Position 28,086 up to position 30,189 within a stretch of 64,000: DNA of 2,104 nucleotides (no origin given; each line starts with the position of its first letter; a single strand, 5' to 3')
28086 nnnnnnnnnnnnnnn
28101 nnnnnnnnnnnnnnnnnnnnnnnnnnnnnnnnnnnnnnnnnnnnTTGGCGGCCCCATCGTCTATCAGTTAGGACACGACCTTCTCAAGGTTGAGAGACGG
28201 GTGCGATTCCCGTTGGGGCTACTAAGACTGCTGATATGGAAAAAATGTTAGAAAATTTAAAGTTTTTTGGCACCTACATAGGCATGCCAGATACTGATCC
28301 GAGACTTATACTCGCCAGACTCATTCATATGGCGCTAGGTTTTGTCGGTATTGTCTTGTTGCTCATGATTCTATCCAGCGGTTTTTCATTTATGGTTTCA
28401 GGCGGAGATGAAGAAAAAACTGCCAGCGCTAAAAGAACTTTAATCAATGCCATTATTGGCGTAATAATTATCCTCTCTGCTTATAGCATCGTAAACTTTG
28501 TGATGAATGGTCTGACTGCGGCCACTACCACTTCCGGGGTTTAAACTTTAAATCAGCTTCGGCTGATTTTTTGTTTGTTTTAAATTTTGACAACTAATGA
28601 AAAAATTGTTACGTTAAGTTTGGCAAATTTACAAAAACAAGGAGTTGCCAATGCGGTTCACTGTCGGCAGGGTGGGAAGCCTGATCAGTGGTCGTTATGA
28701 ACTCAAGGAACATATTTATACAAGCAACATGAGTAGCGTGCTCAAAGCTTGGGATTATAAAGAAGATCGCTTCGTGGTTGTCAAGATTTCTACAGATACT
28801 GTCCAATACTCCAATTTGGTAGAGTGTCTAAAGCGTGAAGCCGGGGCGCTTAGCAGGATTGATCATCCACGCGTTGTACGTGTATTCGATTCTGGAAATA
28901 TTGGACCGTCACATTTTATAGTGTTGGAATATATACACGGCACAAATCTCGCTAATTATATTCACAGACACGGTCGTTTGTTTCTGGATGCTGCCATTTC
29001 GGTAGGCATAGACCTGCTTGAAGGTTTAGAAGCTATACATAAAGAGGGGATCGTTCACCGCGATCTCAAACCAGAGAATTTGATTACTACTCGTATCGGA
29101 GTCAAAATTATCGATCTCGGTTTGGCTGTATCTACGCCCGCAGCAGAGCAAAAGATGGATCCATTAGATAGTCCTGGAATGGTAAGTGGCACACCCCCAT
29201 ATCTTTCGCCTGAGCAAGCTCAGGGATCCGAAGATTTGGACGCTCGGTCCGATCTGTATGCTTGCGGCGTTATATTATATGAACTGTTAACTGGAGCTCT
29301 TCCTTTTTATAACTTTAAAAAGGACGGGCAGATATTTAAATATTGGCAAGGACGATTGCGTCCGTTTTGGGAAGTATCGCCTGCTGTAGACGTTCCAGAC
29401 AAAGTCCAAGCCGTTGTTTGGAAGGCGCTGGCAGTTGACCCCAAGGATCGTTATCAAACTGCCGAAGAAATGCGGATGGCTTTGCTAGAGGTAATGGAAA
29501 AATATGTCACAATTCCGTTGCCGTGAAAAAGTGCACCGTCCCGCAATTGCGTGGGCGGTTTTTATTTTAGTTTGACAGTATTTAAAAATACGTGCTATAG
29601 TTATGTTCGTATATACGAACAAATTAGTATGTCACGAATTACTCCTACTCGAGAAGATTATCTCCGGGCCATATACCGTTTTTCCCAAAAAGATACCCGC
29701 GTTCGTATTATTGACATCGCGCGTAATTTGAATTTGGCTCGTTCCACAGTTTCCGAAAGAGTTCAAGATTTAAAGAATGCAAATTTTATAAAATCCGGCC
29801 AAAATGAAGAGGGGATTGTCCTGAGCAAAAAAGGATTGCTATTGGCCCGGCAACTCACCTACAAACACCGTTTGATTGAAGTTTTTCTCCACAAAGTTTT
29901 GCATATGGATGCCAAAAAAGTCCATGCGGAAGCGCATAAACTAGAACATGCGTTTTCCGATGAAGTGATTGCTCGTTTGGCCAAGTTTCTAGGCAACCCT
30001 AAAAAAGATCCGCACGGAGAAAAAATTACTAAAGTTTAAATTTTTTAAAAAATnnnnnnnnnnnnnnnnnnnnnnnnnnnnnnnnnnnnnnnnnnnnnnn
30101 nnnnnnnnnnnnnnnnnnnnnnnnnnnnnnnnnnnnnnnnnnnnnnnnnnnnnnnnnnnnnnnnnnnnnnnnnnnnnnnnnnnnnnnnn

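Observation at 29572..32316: Metalloregulated operon: MntR/DtxR repressor with a perfect 16-bp operator, then a membrane-anchored two-domain copper oxidase and a ZIP permease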

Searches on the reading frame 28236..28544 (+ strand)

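Call 5: search_protein_families(library=pfam, proteins=[window:28236-28544:+], max_evalue=0.01)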
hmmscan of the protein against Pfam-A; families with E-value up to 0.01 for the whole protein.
window:28236-28544:+ (102 aa): 3 families
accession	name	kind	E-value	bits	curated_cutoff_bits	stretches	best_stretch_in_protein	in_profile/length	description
PF18895.5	T4SS_pilin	-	8.6e-12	45.4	26.6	1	30-89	13-71/71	Type IV secretion system pilin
PF04956.18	TrbC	-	0.00018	22.1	27.9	1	32-88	47-97/98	TrbC/VIRB2 pilin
PF01292.26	Ni_hydr_CYTB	-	0.0095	16.2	30.1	0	10-73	22-101/179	Prokaryotic cytochrome b561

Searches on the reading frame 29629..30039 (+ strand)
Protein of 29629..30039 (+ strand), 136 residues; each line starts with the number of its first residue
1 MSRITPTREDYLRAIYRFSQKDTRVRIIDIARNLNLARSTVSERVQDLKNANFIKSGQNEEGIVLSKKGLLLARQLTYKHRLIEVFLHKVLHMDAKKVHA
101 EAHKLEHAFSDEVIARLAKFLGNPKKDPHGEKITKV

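Call 5: search_protein_families(library=pfam, proteins=[window:29629-30039:+], max_evalue=0.01)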
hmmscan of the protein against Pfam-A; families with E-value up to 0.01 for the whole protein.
window:29629-30039:+ (136 aa): 8 families
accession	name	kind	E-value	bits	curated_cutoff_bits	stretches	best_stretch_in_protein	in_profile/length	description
PF02742.21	Fe_dep_repr_C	-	1.8e-25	89.1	27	1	67-134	2-69/70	Iron dependent repressor, metal binding and dimerisation domain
PF01325.25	Fe_dep_repress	-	1.8e-09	38.1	26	1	5-53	3-51/60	Iron dependent repressor, N-terminal DNA binding domain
PF13412.12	HTH_24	-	8.8e-07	28.8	21.9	1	10-55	3-48/48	Winged helix-turn-helix DNA-binding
PF13404.12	HTH_AsnC-type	-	9.7e-05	22.6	27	1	14-48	7-41/42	AsnC-type helix-turn-helix domain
PF09339.16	HTH_IclR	-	0.00022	21.4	22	1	18-54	12-48/52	IclR helix-turn-helix domain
PF01047.28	MarR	-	0.0022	18.3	24.6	1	25-60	18-53/59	MarR family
PF13545.12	HTH_Crp_2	-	0.0024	18.2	27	1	29-66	27-63/70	Crp-like helix-turn-helix domain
PF12802.13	MarR_2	-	0.0047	17.5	27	1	7-57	6-53/61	MarR family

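Call 6: search_protein_families(library=ncbifam, proteins=[window:29629-30039:+], max_evalue=0.01)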
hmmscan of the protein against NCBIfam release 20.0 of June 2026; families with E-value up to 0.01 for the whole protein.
window:29629-30039:+ (136 aa): 10 families
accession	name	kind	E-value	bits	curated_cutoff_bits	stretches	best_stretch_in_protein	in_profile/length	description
NF047407.1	TransRegMntRTherm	equivalog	1.1e-19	71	350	1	4-133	6-140/227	manganese-dependent transcriptional regulator MntR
NF003025.0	PRK03902.1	equivalog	5.4e-19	68.6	138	1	4-121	2-117/142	transcriptional regulator MntR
NF053665.1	TransRegDtxRActin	equivalog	1.6e-18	67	290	1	6-134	6-133/233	iron-dependent transcriptional repressor DtxR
NF008273.0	PRK11050.1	equivalog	9.5e-16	57.8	153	1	9-123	39-151/156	manganese-binding transcriptional regulator MntR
NF041413.1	ArsR_Rv2640c_fam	equivalog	0.0017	18.7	155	1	18-58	52-92/118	Rv2640c family ArsR-like transcriptional regulator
TIGR01884.1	cas_HTH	subfamily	0.0024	17.3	60.2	1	24-62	156-195/202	CRISPR-associated CARF protein Csa3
NF040947.1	trans_reg_LysM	equivalog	0.0059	16.4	180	1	15-56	8-49/136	HTH-type transcriptional regulator LysM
NF033788.1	HTH_metalloreg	subfamily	0.0059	16.4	55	0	23-57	24-58/77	metalloregulator ArsR/SmtB family transcription factor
NF040939.2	trans_reg_lrs14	equivalog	0.0074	16.3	90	0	16-60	28-72/103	Lrs14 family HTH-type transcriptional regulator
NF008384.0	PRK11179.1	equivalog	0.008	16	227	0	13-58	12-57/153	transcriptional regulator AsnC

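Call 22: search_solved_structures(query=window:29629-30039:+, show_alignments=4, max_evalue=0.001)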
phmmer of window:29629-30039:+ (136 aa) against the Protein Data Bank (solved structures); distinct sequences matched with E-value up to 0.001: 33.
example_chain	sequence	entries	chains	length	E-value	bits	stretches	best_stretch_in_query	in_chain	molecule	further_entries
5cvi_A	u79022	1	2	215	3.2e-25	92.1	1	4-133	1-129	SloR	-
6o5c_A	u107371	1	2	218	5.2e-20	75.3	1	2-133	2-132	Putative metal-dependent transcriptional regulator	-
8pvt_A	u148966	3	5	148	2.4e-19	73.1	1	4-133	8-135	Iron dependent repressor, putative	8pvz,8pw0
3hrs_A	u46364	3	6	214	1.9e-17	67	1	5-133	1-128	Metalloregulator ScaR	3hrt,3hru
1b1b_A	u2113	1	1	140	2.5e-15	60.2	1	1-133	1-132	PROTEIN (IRON DEPENDENT REGULATOR)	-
2isy_A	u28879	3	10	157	3.8e-15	59.6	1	1-133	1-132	Iron-dependent repressor ideR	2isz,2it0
1fx7_A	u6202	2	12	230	1.1e-14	58.2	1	1-133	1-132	IRON-DEPENDENT REPRESSOR IDER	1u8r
5zr4_A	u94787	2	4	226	1.1e-14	58.1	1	8-133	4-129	Metal-dependent transcriptional regulator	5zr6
6kta_A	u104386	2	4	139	2.8e-14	56.8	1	5-128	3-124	HTH-type transcriptional regulator MntR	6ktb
2qqb_A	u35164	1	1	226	5.2e-14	55.9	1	4-133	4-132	Diphtheria toxin repressor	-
4hx4_A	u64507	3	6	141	5.6e-14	55.8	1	5-121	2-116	TRANSCRIPTIONAL REGULATOR MNTR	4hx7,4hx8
2qq9_A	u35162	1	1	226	7.1e-14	55.5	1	4-133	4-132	Diphtheria toxin repressor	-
1g3s_A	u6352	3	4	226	7.2e-14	55.5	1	4-133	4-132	DIPHTHERIA TOXIN REPRESSOR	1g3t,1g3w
1ddn_A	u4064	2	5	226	7.2e-14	55.5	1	4-133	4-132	DIPHTHERIA TOX REPRESSOR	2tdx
1on1_A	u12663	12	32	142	8.2e-14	55.3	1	5-121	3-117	Transcriptional regulator mntR | HTH-type transcriptional regulator MntR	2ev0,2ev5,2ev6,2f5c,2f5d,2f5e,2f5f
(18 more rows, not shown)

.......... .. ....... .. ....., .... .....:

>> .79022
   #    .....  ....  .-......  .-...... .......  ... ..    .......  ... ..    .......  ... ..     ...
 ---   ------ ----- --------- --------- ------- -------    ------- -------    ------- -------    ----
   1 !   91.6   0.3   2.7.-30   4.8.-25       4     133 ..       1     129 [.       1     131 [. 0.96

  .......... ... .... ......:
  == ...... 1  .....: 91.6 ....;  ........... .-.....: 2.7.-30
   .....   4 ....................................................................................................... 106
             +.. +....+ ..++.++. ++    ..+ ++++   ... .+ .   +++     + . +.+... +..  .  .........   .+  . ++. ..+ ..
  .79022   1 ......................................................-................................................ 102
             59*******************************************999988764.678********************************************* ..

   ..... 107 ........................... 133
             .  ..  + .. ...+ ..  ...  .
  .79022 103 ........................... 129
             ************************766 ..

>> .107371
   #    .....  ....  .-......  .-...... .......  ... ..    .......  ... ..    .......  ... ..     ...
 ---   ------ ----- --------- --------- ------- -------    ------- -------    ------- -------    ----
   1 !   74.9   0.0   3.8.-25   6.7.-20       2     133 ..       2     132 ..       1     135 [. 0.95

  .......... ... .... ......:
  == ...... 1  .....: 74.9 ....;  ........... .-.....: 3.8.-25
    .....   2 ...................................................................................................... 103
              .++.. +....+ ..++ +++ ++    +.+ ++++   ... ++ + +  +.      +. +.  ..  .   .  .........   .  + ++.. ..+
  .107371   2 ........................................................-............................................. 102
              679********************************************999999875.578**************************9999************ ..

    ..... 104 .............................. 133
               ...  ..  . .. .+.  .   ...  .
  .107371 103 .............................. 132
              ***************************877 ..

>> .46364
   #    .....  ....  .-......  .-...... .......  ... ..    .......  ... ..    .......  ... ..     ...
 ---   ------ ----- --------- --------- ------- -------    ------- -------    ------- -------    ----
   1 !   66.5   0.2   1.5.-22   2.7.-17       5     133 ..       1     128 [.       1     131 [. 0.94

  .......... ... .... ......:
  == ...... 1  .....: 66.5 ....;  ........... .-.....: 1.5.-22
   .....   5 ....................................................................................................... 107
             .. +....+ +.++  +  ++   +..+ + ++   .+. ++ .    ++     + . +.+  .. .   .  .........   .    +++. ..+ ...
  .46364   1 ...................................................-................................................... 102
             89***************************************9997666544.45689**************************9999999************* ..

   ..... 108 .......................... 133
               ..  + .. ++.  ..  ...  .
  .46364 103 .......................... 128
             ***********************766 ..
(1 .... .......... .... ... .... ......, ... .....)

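Call 48: search_solved_structures(query=window:29629-30039:+, show_alignments=5, max_evalue=1e-15)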
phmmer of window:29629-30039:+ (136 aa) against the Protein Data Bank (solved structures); distinct sequences matched with E-value up to 1e-15: 4.
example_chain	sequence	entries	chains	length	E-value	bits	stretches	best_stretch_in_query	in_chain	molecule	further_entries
5cvi_A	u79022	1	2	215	3.2e-25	92.1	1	4-133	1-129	SloR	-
6o5c_A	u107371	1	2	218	5.2e-20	75.3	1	2-133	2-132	Putative metal-dependent transcriptional regulator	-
8pvt_A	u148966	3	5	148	2.4e-19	73.1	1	4-133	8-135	Iron dependent repressor, putative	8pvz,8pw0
3hrs_A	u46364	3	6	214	1.9e-17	67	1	5-133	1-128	Metalloregulator ScaR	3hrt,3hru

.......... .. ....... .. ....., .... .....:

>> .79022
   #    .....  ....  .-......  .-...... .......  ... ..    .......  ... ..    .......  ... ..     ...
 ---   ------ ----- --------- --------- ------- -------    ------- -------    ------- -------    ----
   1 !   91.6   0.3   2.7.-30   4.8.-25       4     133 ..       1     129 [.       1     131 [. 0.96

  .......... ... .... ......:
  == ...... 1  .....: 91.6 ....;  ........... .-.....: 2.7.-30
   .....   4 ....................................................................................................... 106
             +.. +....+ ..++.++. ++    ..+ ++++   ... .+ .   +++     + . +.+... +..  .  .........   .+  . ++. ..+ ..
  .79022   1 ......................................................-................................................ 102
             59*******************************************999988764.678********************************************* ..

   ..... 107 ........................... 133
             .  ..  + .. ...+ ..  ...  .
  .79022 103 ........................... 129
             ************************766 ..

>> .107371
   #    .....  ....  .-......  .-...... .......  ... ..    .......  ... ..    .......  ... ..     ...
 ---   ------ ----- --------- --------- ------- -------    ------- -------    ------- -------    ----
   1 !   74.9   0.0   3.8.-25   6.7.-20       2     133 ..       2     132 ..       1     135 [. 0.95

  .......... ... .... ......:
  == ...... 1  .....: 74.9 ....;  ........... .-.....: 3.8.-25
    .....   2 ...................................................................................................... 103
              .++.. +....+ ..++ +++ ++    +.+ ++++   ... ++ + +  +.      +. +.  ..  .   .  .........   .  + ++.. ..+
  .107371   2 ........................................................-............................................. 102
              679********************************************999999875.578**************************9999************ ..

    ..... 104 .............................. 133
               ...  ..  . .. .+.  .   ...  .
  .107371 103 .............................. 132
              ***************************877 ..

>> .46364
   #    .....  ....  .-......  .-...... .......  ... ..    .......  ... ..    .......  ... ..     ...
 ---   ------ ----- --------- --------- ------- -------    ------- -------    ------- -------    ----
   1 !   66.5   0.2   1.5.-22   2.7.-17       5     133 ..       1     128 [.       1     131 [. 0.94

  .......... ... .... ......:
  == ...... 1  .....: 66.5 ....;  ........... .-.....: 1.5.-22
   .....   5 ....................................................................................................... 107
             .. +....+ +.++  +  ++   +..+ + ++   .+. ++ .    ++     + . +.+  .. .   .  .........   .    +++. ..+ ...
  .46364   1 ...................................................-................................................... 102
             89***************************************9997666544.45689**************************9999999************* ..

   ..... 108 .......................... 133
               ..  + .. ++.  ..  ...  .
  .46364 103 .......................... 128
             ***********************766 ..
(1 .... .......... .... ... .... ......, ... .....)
